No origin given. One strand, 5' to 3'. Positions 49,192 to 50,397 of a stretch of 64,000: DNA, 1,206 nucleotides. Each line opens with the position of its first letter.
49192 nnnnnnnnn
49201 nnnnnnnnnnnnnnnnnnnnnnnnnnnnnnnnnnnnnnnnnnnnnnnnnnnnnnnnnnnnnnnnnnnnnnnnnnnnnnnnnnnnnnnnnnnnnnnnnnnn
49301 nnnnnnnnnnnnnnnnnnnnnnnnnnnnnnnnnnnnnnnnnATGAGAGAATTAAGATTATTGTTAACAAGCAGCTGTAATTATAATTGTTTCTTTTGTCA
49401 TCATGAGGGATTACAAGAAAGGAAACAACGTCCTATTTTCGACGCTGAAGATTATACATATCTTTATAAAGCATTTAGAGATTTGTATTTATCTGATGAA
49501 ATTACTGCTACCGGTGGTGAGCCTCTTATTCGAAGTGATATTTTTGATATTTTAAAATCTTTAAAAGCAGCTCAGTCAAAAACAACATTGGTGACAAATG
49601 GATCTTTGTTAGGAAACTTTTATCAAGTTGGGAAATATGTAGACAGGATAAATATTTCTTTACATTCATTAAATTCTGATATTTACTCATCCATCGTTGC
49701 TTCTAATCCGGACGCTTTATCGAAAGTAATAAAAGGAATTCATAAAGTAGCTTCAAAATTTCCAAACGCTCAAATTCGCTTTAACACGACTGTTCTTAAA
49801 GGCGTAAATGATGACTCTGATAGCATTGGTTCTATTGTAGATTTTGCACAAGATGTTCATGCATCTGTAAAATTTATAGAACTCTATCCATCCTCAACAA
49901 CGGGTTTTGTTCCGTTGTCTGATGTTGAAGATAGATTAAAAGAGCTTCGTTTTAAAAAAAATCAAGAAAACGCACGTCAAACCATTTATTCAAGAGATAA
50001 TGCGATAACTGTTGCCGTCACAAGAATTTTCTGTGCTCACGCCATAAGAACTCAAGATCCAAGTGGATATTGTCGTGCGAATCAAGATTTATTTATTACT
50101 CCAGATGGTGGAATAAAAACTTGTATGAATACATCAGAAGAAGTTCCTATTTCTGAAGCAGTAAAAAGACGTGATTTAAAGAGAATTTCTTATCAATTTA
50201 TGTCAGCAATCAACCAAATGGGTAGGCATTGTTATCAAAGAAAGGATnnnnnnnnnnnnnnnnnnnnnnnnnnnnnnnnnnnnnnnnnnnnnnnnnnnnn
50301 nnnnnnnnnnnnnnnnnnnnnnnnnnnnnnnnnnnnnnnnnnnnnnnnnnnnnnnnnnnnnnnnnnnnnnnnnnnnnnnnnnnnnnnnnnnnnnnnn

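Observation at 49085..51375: tRNA-Lys-flanked 2.2 kb islet encoding a MoaA/viperin-like radical-SAM enzyme plus a NUDIX hydrolase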

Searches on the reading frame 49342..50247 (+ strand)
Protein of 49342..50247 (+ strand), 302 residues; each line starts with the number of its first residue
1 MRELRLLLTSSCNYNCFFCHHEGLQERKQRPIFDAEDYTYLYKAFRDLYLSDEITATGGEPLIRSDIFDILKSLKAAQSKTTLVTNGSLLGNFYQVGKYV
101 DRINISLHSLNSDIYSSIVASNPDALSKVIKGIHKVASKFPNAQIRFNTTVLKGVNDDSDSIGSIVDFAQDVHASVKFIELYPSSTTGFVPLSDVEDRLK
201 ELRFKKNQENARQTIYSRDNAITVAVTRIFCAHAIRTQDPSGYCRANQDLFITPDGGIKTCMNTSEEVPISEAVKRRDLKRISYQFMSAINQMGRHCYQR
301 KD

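Call 4: search_protein_families(library=pfam, proteins=[window:49342-50247:+], max_evalue=0.01)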
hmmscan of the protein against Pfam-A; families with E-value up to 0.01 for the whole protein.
window:49342-50247:+ (302 aa): 3 families
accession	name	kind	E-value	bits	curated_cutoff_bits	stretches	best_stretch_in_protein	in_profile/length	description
PF04055.27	Radical_SAM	-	1.9e-17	64.3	29.5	1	8-159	3-158/166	Radical SAM superfamily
PF13353.11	Fer4_12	-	9.8e-07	29.6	22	1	7-104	10-110/137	4Fe-4S single cluster domain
PF06463.18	Mob_synth_C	-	0.0057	17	37.4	0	176-291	3-120/128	Molybdenum Cofactor Synthesis C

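Call 5: search_protein_families(library=ncbifam, proteins=[window:49342-50247:+], max_evalue=0.01)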
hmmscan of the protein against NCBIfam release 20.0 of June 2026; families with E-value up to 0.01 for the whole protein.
window:49342-50247:+ (302 aa): 58 families (the best 25 are shown)
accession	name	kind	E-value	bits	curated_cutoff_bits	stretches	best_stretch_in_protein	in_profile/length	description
TIGR02668.1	moaA_archaeal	equivalog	5.7e-47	160.2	325.25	1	2-292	10-297/303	GTP 3',8-cyclase MoaA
NF001199.0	PRK00164.2-1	equivalog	3.8e-43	147.8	231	1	2-293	12-301/308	GTP 3',8-cyclase MoaA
TIGR02666.1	moaA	equivalog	1.7e-36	125.9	284.05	1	2-293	10-309/336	GTP 3',8-cyclase MoaA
NF038283.1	viperin_w_prok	equivalog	1.6e-19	70.2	180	1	8-158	8-168/281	viperin family antiviral radical SAM protein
TIGR04317.1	W_rSAM_matur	equivalog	2.4e-16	59.8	380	1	1-267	3-261/349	tungsten cofactor oxidoreductase radical SAM maturase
NF045702.1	rSAM_GDGT_ether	equivalog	4.3e-14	52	450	1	6-196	90-280/486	tetraether lipid synthase Tes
NF050035.1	rSAM_WgK_link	exception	4.2e-13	49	650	1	7-137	14-144/367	radical SAM/SPASM peptide maturase WgkB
TIGR03977.1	rSAM_pair_HxsC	equivalog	9e-13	47.8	267.9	1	5-190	28-211/292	His-Xaa-Ser system radical SAM maturase HxsC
TIGR04545.1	rSAM_ahbD_hemeb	equivalog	3.5e-12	46.4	500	1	8-181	6-174/339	heme b synthase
TIGR02495.1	NrdG2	equivalog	8.3e-12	44.8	131.15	1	8-168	22-179/193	anaerobic ribonucleoside-triphosphate reductase activating protein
TIGR02493.1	PFLA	equivalog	8.8e-12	44.9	231.75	1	8-191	21-204/235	pyruvate formate-lyase-activating protein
NF048010.1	SfplDhtActHpsHDes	equivalog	1.8e-11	43.4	430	1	54-178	135-258/298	(2S)-3-sulfopropanediol dehydratase activating enzyme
TIGR03961.1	rSAM_PTO1314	hypoth_equivalog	9.6e-11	41.5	306.05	1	10-189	31-198/332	PTO1314 family radical SAM protein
TIGR04055.1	rSAM_NirJ2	equivalog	1e-10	41.7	500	1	9-181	7-173/326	putative heme d1 biosynthesis radical SAM protein NirJ2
NF045646.2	rSAM_Se_TrsS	equivalog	2e-10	39.8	490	1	8-194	92-276/441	radical SAM (seleno)protein TrsS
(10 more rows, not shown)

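Call 6: search_protein_families(library=padloc, proteins=[window:49342-50247:+], max_evalue=0.01)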
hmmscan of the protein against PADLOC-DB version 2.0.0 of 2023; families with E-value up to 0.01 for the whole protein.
window:49342-50247:+ (302 aa): 3 families
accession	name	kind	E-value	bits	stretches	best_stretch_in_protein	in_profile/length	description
PDLC02903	pVip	-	1.6e-20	71.7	1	7-160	5-153/257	Viperins not associated with kinases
PDLC02904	pVip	-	3.6e-17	60.8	1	7-160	8-157/262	Viperins associated with kinases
PDLC02905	pVip-kinase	-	3.3e-06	24.6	1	9-123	189-311/474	Viperin-kinase fusion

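Call 9: find_homologous_proteins(query=window:49342-50247:+)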
Query window:49342-50247:+ (302 aa): 73 proteins with E <= 0.001 among 763 candidates.
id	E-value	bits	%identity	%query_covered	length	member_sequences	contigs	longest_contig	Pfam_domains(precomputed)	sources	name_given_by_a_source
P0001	1.6e-127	443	65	100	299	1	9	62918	PF04055.28,PF13353.12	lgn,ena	-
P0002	1.9e-117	410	84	73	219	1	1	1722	-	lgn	-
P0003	1.5e-78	282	48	99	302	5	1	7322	PF04055.28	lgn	-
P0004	1.4e-68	250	43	98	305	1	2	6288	PF04055.28,PF13353.12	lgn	-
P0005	1.1e-64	237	39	99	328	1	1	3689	PF04055.28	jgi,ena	-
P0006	2.1e-63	233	36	98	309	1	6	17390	PF04055.28,PF13353.12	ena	-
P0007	8.5e-62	227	42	99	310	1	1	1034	PF04055.28,PF13353.12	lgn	-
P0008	1.8e-59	220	38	99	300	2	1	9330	PF04055.28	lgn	-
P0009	1.0e-58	217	38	99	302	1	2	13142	PF04055.28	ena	-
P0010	4.6e-58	215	37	99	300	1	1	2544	PF04055.28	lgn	-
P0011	4.5e-57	212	37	96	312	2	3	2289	PF04055.28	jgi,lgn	-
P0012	1.3e-56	210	37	100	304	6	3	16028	PF04055.28,PF13353.12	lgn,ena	-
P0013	5.2e-55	205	35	98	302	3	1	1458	PF04055.28,PF13353.12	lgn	-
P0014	1.3e-54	204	37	98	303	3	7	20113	PF04055.28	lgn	-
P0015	2.9e-53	199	34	98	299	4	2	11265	PF04055.28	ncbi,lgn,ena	-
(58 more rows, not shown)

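Call 11: find_encoding_contigs(protein=P0001, flank=8000, max_places=4)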
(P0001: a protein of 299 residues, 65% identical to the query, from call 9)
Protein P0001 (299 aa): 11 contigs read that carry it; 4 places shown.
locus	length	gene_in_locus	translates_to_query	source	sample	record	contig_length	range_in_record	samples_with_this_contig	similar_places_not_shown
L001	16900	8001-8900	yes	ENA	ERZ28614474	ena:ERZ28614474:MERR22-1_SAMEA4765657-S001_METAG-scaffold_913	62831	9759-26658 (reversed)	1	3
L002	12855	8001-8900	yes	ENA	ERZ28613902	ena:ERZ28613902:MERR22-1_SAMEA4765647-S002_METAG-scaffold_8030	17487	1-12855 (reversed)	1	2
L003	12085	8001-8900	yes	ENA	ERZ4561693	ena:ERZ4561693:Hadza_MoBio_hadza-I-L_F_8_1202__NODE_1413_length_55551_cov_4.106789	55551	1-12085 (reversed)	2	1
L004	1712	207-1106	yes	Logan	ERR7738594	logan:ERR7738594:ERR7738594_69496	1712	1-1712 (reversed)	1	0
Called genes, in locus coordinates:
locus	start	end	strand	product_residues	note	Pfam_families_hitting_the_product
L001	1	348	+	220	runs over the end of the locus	PF14622:Ribonucleas_3_3, PF00636:Ribonuclease_3, PF00035:dsrm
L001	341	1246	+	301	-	PF00009:GTP_EFTU, PF01926:MMR_HSR1, PF02421:FeoB_N, PF03193:RsgA_GTPase (faint), PF00350:Dynamin_N (faint), PF07650:KH_2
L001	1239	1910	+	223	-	PF11967:RecO_N (weak), PF02565:RecO_C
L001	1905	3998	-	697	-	-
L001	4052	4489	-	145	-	PF01814:Hemerythrin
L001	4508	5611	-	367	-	PF01926:MMR_HSR1, PF02421:FeoB_N, PF06071:YchF-GTPase_C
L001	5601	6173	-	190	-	PF01195:Pept_tRNA_hydro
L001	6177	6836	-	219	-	PF01386:Ribosomal_L25p, PF14693:Ribosomal_TL5_C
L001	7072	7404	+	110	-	-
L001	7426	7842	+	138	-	-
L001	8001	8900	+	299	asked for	PF04055:Radical_SAM, PF13353:Fer4_12 (faint)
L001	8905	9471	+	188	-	PF00293:NUDIX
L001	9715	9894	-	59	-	PF04325:DUF465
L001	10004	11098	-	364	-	PF00365:PFK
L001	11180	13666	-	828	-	PF01751:Toprim, PF01131:Topoisom_bac, PF01396:Zn_ribbon_Top1, PF13368:Toprim_C_rpt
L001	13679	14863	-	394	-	PF21102:DprA_N, PF02481:DNA_processg_A, PF17782:WHD_DprA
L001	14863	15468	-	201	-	PF02660:G3P_acyltransf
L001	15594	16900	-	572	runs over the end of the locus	PF00587:tRNA-synt_2b, PF04073:tRNA_edit, PF03129:HGTP_anticodon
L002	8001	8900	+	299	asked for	PF04055:Radical_SAM, PF13353:Fer4_12 (faint)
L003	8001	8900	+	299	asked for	PF04055:Radical_SAM, PF13353:Fer4_12 (faint)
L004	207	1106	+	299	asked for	PF04055:Radical_SAM, PF13353:Fer4_12 (faint)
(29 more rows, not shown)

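Call 12: find_encoding_contigs(protein=P0003, flank=6000, max_places=3)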
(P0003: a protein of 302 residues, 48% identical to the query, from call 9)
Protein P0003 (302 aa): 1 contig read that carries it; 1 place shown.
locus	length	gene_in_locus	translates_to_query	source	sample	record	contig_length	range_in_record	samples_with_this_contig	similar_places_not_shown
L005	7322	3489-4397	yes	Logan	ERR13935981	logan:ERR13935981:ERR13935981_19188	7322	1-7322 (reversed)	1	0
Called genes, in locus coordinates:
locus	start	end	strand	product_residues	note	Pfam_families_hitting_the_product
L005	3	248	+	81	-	?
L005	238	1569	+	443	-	PF26299:MurL_N, PF26298:MurL_epimerase_C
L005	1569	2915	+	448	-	PF21799:MurD-like_N, PF08245:Mur_ligase_M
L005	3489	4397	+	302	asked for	PF04055:Radical_SAM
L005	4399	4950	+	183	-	PF00293:NUDIX (weak)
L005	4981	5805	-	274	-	PF00905:Transpeptidase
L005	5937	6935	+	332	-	PF00730:HhH-GPD, PF00633:HHH (weak), PF14815:NUDIX_4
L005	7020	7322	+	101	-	?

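Call 13: find_encoding_contigs(protein=P0006, flank=6000, max_places=2)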
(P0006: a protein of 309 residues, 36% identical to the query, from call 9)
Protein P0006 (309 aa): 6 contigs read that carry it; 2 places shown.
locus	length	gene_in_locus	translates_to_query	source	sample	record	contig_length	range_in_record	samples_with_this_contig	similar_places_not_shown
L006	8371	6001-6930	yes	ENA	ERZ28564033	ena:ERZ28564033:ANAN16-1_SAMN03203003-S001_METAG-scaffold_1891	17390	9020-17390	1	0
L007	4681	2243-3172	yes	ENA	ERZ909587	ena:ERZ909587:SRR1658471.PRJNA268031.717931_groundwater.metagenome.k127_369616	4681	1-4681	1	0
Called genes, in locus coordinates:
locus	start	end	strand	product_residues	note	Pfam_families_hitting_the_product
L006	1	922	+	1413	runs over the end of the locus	PF00668:Condensation, PF00501:AMP-binding, PF13193:AMP-binding_C, PF01073:3Beta_HSD, PF01370:Epimerase, PF07993:NAD_binding_4, PF16363:GDP_Man_Dehyd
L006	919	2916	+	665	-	PF00672:HAMP (weak), PF02518:HATPase_c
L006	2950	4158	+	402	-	PF00072:Response_reg, PF13487:HD_5, PF01966:HD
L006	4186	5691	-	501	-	-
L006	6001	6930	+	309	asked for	PF04055:Radical_SAM, PF13353:Fer4_12 (faint)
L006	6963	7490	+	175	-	-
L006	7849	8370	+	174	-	?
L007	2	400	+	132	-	?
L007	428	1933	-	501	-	-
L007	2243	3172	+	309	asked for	PF04055:Radical_SAM, PF13353:Fer4_12 (faint)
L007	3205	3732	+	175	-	-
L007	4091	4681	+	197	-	?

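Call 14: find_encoding_contigs(protein=P0012, flank=6000, max_places=2)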
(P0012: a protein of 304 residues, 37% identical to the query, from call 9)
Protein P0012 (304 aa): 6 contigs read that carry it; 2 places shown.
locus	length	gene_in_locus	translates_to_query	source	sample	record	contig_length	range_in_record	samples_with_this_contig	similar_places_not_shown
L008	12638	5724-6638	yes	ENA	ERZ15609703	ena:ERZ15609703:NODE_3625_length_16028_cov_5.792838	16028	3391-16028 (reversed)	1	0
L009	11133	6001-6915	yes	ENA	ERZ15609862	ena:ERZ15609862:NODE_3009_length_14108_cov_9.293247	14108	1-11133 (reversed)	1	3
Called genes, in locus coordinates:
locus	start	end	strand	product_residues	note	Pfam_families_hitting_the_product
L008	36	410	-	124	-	PF00383:dCMP_cyt_deam_1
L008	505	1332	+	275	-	PF00294:PfkB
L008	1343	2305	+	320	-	PF02784:Orn_Arg_deC_N (faint)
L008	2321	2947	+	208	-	PF01712:dNK (faint), PF02223:Thymidylate_kin, PF13238:AAA_18, PF13521:AAA_28, PF01202:SKI (faint)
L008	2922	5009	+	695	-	PF01136:Peptidase_U32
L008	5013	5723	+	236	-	PF13847:Methyltransf_31 (faint), PF08241:Methyltransf_11 (faint), PF08242:Methyltransf_12 (faint), PF13649:Methyltransf_25 (faint)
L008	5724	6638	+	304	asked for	PF04055:Radical_SAM, PF13353:Fer4_12 (weak)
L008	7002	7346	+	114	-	-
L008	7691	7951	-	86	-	PF01381:HTH_3 (weak)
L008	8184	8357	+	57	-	-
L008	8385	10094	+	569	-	PF00239:Resolvase, PF07508:Recombinase, PF13408:Zn_ribbon_recom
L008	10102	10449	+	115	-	PF04545:Sigma70_r4, PF01381:HTH_3 (weak)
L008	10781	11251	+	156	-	PF04073:tRNA_edit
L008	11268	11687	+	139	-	PF04463:2-thiour_desulf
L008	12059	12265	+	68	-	-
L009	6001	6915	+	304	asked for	PF04055:Radical_SAM, PF13353:Fer4_12 (weak)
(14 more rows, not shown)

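Call 15: find_encoding_contigs(protein=P0014, flank=6000, max_places=2)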
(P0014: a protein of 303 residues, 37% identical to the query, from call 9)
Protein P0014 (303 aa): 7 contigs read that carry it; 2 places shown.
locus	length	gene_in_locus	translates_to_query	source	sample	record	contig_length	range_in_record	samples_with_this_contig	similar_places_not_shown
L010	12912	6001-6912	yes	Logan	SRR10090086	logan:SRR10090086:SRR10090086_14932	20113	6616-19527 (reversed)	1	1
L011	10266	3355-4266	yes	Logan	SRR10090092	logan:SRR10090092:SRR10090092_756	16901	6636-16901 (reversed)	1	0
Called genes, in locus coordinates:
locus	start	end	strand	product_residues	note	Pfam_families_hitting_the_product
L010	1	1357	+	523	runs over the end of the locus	-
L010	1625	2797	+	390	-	PF00266:Aminotran_5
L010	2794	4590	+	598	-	PF14907:NTP_transf_5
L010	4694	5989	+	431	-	PF01041:DegT_DnrJ_EryC1, PF00155:Aminotran_1_2 (weak), PF01053:Cys_Met_Meta_PP (weak)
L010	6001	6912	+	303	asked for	PF04055:Radical_SAM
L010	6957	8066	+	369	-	PF00266:Aminotran_5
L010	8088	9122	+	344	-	PF02655:ATP-grasp_3 (weak), PF13535:ATP-grasp_4 (faint), PF15632:ATPgrasp_Ter (weak)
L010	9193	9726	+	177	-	PF18306:LDcluster4, PF03641:Lysine_decarbox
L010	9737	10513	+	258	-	-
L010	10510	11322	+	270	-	PF01261:AP_endonuc_2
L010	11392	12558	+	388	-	-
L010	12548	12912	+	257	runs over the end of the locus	PF00753:Lactamase_B (faint)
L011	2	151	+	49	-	?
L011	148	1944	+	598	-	PF14907:NTP_transf_5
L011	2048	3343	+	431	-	PF01041:DegT_DnrJ_EryC1, PF00155:Aminotran_1_2 (weak), PF01053:Cys_Met_Meta_PP (weak)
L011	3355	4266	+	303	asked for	PF04055:Radical_SAM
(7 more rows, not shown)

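Call 16: find_encoding_contigs(protein=P0015, flank=6000, max_places=2)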
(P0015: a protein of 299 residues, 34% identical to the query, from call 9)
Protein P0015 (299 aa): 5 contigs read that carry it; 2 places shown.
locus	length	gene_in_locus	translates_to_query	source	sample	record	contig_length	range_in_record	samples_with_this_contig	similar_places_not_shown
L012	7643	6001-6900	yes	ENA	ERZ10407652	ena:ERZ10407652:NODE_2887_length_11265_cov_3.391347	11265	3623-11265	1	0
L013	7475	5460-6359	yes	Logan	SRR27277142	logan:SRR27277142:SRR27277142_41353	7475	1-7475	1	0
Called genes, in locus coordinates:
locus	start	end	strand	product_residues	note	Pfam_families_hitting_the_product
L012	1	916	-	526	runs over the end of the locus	PF00239:Resolvase, PF07508:Recombinase, PF13408:Zn_ribbon_recom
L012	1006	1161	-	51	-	-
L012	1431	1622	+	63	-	-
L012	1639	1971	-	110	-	PF01797:Y1_Tnp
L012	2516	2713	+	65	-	-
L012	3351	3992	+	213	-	PF01966:HD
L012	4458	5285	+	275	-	PF00294:PfkB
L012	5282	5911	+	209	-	PF13238:AAA_18 (weak), PF02223:Thymidylate_kin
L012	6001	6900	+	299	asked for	PF04055:Radical_SAM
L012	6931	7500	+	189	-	-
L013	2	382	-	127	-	?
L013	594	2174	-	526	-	PF00239:Resolvase, PF07508:Recombinase, PF13408:Zn_ribbon_recom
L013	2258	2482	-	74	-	-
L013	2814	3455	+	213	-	PF01966:HD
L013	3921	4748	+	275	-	PF00294:PfkB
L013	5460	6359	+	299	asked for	PF04055:Radical_SAM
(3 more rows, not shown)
